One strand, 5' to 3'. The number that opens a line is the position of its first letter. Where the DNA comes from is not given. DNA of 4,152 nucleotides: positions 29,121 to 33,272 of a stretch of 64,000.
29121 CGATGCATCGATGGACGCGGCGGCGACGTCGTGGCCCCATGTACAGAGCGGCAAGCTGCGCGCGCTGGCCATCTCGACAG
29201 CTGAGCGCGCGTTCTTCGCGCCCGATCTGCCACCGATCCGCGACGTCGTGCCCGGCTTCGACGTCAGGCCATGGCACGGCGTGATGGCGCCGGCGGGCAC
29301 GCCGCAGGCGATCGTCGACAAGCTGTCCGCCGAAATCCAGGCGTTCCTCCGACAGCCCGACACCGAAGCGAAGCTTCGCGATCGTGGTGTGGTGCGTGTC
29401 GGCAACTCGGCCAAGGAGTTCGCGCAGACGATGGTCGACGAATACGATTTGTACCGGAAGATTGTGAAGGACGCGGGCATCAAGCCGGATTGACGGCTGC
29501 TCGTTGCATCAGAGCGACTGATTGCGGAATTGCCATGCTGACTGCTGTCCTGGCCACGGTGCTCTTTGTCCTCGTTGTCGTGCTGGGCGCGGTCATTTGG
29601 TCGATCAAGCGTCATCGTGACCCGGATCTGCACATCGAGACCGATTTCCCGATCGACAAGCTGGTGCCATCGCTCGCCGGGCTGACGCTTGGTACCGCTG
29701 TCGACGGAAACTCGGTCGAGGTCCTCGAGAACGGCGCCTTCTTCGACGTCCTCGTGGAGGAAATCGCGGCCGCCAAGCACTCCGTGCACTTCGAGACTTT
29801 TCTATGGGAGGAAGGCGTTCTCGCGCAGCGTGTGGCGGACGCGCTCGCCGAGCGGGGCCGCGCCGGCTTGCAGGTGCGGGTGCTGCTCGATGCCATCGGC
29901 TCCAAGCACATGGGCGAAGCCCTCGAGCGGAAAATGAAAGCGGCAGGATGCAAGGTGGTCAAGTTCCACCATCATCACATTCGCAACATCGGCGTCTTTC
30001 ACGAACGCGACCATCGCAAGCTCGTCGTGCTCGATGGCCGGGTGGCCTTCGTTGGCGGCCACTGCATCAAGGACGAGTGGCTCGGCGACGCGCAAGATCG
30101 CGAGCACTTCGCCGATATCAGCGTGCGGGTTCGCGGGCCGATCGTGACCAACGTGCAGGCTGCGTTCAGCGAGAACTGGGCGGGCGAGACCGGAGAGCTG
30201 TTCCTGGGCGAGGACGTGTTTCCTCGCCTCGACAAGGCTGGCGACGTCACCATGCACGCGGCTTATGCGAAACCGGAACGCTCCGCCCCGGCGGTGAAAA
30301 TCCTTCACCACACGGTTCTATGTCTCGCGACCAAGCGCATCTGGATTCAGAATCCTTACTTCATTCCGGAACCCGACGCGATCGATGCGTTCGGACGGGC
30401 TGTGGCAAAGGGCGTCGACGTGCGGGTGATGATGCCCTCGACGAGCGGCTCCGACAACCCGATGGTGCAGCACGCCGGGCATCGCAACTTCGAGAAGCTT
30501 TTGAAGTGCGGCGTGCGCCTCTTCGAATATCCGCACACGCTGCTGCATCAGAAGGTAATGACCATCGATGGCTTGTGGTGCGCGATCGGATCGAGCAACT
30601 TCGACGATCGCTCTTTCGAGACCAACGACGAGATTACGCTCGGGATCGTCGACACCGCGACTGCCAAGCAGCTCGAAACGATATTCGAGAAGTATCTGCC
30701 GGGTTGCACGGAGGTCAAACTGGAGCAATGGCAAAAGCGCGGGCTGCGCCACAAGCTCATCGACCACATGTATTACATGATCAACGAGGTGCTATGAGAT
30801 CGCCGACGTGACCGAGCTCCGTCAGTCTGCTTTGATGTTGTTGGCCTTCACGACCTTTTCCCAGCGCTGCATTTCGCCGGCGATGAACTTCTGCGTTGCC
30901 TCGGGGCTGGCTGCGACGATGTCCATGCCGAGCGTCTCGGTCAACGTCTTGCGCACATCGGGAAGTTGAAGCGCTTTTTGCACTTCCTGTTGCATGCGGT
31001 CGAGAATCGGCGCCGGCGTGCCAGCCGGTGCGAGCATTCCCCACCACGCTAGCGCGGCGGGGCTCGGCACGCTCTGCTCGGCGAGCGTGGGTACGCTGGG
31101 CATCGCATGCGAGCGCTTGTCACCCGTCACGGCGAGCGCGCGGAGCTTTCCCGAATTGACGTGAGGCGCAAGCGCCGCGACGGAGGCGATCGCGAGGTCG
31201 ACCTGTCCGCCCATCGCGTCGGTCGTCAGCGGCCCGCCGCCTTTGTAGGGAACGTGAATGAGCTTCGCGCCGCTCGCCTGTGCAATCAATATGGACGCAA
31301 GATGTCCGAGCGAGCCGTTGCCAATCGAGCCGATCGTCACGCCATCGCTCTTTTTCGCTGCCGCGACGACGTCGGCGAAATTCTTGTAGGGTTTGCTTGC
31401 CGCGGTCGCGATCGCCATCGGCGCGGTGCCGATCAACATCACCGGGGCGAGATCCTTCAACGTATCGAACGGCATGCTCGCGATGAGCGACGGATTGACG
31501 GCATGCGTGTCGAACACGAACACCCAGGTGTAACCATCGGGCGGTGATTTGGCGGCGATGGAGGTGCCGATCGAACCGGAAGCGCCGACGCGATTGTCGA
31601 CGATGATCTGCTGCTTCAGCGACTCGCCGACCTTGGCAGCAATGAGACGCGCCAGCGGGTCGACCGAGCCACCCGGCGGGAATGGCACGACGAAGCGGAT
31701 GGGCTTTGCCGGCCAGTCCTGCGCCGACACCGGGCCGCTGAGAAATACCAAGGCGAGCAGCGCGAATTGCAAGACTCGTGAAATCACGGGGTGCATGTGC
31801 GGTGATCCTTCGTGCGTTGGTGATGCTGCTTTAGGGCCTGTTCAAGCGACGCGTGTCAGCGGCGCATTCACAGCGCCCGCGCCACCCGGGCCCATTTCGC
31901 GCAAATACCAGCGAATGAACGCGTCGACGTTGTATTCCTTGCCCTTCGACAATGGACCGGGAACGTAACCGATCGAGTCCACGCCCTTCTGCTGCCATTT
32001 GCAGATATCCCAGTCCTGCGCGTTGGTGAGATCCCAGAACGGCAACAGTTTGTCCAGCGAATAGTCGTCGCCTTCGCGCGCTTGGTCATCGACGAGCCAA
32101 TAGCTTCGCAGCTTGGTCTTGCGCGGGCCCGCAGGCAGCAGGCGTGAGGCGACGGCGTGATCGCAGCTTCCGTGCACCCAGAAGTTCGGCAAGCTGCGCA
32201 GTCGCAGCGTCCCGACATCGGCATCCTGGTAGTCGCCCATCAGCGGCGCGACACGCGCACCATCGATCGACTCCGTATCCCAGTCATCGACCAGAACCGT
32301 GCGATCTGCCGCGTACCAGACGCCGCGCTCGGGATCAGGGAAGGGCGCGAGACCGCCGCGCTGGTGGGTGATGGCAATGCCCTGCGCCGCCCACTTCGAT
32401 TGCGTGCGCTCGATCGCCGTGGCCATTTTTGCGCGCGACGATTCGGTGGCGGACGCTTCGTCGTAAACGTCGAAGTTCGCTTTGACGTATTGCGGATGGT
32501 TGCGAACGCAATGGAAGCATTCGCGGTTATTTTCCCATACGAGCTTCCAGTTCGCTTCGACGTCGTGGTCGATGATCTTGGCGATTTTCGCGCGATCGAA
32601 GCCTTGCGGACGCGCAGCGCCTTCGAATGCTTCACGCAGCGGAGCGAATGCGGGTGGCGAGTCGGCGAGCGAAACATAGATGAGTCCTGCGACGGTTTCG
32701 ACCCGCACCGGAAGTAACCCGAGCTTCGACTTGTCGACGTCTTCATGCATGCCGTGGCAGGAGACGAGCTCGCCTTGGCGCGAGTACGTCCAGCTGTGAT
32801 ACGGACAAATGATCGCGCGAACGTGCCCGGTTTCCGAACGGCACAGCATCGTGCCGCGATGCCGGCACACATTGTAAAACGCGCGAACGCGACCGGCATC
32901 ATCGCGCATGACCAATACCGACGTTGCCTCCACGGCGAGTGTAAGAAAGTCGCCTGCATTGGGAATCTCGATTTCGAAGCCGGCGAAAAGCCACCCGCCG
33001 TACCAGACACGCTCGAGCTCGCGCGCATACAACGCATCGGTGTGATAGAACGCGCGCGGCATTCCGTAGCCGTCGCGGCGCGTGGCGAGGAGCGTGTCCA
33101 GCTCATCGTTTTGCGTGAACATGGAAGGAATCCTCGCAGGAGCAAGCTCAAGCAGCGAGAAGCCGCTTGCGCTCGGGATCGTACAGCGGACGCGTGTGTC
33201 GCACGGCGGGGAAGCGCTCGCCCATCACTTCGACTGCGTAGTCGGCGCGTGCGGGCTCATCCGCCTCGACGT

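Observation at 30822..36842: Rieske oxygenase + DMGDH-like flavoenzyme + Bug binding protein operon back-to-back with phnW: candidate folate-linked N-demethylation route for methylated aminophosphonates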

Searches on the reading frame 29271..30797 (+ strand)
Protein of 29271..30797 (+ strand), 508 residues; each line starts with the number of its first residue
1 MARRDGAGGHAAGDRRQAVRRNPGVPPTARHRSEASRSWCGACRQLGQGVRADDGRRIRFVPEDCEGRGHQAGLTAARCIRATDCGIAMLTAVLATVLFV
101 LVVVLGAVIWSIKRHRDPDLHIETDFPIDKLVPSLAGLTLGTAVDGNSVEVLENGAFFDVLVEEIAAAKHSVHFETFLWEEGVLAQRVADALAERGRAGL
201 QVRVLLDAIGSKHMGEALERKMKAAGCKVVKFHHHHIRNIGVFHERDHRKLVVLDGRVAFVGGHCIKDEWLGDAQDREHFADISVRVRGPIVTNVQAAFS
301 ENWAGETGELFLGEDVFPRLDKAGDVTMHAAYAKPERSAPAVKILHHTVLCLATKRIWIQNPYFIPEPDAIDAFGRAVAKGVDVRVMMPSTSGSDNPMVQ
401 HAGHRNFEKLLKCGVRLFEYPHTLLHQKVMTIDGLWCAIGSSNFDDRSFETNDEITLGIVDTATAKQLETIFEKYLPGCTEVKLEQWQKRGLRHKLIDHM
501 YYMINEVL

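Call 4: search_protein_families(library=ncbifam, proteins=[window:29271-30797:+])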
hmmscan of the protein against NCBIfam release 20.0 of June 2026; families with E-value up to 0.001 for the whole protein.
window:29271-30797:+ (508 aa): 7 families
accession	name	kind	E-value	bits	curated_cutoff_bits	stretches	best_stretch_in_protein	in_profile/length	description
TIGR04265.1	bac_cardiolipin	equivalog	1.3e-80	271.7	290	1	141-507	113-482/483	cardiolipin synthase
NF009107.0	PRK12452.1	equivalog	1.5e-57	195.5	787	1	139-506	132-507/509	cardiolipin synthase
NF008427.0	PRK11263.1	equivalog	4.5e-52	177.5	281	1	144-502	6-367/409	cardiolipin synthase ClsB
NF038319.1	DISARM_DrmC_I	equivalog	1.4e-15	57.5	133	2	146-262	84-199/236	DISARM system phospholipase D-like protein DrmC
NF010491.0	PRK13912.1-2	equivalog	5.5e-08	32.8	225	1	422-480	120-178/180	nuclease NucT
NF010490.0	PRK13912.1-1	equivalog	3.3e-05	24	211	0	426-474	106-154/159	nuclease NucT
NF006946.0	PRK09428.1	equivalog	5.1e-05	22.4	314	0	145-242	23-126/451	CDP-diacylglycerol--serine O-phosphatidyltransferase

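Call 5: search_protein_families(library=pfam, proteins=[window:29271-30797:+])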
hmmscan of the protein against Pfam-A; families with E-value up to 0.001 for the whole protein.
window:29271-30797:+ (508 aa): 2 families
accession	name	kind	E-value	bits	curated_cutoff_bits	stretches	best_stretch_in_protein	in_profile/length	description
PF13091.12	PLDc_2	-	1.6e-40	138.4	27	2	353-474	8-130/132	PLD-like domain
PF00614.28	PLDc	-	2.9e-11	43.3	21.9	1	424-448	4-28/28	Phospholipase D Active site motif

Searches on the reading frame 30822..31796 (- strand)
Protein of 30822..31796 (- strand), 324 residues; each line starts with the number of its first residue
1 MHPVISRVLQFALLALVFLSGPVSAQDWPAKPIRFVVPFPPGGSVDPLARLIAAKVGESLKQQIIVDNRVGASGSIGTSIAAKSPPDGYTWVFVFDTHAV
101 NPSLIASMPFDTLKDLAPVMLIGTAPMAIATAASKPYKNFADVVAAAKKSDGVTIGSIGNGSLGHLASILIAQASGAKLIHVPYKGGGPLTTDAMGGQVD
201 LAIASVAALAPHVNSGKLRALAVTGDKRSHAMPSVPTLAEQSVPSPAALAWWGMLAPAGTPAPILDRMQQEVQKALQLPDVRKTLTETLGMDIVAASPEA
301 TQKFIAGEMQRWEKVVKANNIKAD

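Call 4: search_protein_families(library=ncbifam, proteins=[window:30822-31796:-])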
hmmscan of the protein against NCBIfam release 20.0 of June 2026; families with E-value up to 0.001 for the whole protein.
window:30822-31796:- (324 aa): 0 families

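Call 5: search_protein_families(library=pfam, proteins=[window:30822-31796:-])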
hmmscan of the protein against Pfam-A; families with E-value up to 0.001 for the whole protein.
window:30822-31796:- (324 aa): 1 family
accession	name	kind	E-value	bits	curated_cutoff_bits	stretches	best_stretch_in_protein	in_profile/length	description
PF03401.19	TctC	-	1.1e-67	229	27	1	49-320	2-273/274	Tripartite tricarboxylate transporter family receptor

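Call 62: search_protein_families(library=ncbifam, proteins=[window:30822-31796:-], max_evalue=1e-8)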
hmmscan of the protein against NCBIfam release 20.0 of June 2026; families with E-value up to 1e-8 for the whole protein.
window:30822-31796:- (324 aa): 0 families

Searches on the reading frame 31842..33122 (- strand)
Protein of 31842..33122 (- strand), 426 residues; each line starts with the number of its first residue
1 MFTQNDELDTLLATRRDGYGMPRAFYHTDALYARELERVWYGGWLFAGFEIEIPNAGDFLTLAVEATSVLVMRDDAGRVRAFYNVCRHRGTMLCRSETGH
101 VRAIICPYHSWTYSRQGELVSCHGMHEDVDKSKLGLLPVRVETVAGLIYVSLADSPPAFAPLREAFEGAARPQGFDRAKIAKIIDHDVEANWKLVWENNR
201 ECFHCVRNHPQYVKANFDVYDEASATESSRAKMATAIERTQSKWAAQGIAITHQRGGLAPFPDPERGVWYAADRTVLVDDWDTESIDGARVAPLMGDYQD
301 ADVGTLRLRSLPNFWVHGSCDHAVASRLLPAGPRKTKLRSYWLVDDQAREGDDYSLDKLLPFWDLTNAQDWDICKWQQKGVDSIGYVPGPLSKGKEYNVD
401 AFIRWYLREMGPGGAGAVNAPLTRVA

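Call 4: search_protein_families(library=ncbifam, proteins=[window:31842-33122:-])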
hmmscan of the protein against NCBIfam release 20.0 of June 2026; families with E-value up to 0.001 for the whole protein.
window:31842-33122:- (426 aa): 6 families
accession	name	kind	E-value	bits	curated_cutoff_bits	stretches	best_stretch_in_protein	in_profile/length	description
NF058607.1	GlBtMonoOxGbcA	equivalog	1e-105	353.7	670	1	8-410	20-412/420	glycine betaine monooxygenase oxygenase subunit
NF041684.1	ant_diox_AndAc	equivalog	3.1e-29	101.8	750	1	10-220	12-231/418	anthranilate 1,2-dioxygenase large subunit AndAc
NF042946.1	3PPDioc_HcaE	equivalog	1.2e-28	100.3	830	1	7-240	4-241/450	3-phenylpropionate/cinnamic acid dioxygenase subunit alpha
TIGR03228.1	anthran_1_2_A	equivalog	3.6e-26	91.8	671.9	1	19-215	14-219/438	anthranilate 1,2-dioxygenase large subunit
TIGR03229.1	benzo_1_2_benA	equivalog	4.8e-23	81.7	780.95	1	19-122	14-117/433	benzoate 1,2-dioxygenase large subunit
NF052579.1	BetMthstMoxSdmAMthl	equivalog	9e-06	24.9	600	1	67-142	40-111/351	4beta-methylsterol monooxygenase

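Call 5: search_protein_families(library=pfam, proteins=[window:31842-33122:-])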
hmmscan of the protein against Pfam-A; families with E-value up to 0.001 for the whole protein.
window:31842-33122:- (426 aa): 2 families
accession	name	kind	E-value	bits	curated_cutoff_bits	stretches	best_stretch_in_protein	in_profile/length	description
PF00848.25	Ring_hydroxyl_A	-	2.5e-26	93.3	24.9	1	176-410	2-206/208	Ring hydroxylating alpha subunit (catalytic domain)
PF00355.32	Rieske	-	2.6e-15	56.6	20.3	1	44-126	2-82/88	Rieske [2Fe-2S] domain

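Call 25: search_solved_structures(query=window:31842-33122:-, max_evalue=1e-10, show_alignments=3)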
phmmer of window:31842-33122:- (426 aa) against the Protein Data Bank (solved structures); distinct sequences matched with E-value up to 1e-10: 29.
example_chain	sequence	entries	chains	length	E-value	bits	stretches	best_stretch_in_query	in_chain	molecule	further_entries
3vca_A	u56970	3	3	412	1.4e-77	264.4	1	12-409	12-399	Ring-hydroxylating dioxygenase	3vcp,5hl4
4qup_A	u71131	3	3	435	1.4e-77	264.3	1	11-409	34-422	Monoxygenase; demethylase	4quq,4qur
3n0q_A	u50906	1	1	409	7e-71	242.3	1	7-410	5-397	Putative aromatic-ring hydroxylating dioxygenase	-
9vdb_A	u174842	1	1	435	5e-31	110.9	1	16-165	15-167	Ring hydroxylating dioxygenase, alpha subunit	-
1uli_A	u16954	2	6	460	8.2e-29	103.6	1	14-165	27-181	biphenyl dioxygenase large subunit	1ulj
6y8j_A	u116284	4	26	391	6.1e-28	100.7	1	19-214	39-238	Carnitine monooxygenase oxygenase subunit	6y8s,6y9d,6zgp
6y9c_A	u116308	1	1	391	1.1e-26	96.6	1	19-214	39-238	Carnitine monooxygenase oxygenase subunit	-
2gbw_A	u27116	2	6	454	1.6e-25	92.7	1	23-153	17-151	Biphenyl 2,3-Dioxygenase Alpha Subunit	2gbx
7c8z_A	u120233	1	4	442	2e-25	92.4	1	22-210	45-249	Salicylate 5-hydroxylase, large oxygenase component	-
9jp5_A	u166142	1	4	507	6.4e-24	87.5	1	21-215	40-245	Phthalate 3,4-dioxygenase alpha subunit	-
2ckf_A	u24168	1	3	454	1.6e-23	86.2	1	23-152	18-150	RING-HYDROXYLATING DIOXYGENASE ALPHA SUBUNIT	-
2bmo_A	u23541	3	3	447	3e-23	85.2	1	26-250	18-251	OXYGENASE-ALPHA NBDO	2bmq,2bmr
2xsh_A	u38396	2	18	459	3.2e-23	85.2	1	19-173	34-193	BIPHENYL DIOXYGENASE SUBUNIT ALPHA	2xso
5aeu_A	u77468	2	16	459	3.2e-23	85.1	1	19-173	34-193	BIPHENYL DIOXYGENASE SUBUNIT ALPHA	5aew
2xr8_A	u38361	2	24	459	3.3e-23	85.1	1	19-173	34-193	BIPHENYL DIOXYGENASE SUBUNIT ALPHA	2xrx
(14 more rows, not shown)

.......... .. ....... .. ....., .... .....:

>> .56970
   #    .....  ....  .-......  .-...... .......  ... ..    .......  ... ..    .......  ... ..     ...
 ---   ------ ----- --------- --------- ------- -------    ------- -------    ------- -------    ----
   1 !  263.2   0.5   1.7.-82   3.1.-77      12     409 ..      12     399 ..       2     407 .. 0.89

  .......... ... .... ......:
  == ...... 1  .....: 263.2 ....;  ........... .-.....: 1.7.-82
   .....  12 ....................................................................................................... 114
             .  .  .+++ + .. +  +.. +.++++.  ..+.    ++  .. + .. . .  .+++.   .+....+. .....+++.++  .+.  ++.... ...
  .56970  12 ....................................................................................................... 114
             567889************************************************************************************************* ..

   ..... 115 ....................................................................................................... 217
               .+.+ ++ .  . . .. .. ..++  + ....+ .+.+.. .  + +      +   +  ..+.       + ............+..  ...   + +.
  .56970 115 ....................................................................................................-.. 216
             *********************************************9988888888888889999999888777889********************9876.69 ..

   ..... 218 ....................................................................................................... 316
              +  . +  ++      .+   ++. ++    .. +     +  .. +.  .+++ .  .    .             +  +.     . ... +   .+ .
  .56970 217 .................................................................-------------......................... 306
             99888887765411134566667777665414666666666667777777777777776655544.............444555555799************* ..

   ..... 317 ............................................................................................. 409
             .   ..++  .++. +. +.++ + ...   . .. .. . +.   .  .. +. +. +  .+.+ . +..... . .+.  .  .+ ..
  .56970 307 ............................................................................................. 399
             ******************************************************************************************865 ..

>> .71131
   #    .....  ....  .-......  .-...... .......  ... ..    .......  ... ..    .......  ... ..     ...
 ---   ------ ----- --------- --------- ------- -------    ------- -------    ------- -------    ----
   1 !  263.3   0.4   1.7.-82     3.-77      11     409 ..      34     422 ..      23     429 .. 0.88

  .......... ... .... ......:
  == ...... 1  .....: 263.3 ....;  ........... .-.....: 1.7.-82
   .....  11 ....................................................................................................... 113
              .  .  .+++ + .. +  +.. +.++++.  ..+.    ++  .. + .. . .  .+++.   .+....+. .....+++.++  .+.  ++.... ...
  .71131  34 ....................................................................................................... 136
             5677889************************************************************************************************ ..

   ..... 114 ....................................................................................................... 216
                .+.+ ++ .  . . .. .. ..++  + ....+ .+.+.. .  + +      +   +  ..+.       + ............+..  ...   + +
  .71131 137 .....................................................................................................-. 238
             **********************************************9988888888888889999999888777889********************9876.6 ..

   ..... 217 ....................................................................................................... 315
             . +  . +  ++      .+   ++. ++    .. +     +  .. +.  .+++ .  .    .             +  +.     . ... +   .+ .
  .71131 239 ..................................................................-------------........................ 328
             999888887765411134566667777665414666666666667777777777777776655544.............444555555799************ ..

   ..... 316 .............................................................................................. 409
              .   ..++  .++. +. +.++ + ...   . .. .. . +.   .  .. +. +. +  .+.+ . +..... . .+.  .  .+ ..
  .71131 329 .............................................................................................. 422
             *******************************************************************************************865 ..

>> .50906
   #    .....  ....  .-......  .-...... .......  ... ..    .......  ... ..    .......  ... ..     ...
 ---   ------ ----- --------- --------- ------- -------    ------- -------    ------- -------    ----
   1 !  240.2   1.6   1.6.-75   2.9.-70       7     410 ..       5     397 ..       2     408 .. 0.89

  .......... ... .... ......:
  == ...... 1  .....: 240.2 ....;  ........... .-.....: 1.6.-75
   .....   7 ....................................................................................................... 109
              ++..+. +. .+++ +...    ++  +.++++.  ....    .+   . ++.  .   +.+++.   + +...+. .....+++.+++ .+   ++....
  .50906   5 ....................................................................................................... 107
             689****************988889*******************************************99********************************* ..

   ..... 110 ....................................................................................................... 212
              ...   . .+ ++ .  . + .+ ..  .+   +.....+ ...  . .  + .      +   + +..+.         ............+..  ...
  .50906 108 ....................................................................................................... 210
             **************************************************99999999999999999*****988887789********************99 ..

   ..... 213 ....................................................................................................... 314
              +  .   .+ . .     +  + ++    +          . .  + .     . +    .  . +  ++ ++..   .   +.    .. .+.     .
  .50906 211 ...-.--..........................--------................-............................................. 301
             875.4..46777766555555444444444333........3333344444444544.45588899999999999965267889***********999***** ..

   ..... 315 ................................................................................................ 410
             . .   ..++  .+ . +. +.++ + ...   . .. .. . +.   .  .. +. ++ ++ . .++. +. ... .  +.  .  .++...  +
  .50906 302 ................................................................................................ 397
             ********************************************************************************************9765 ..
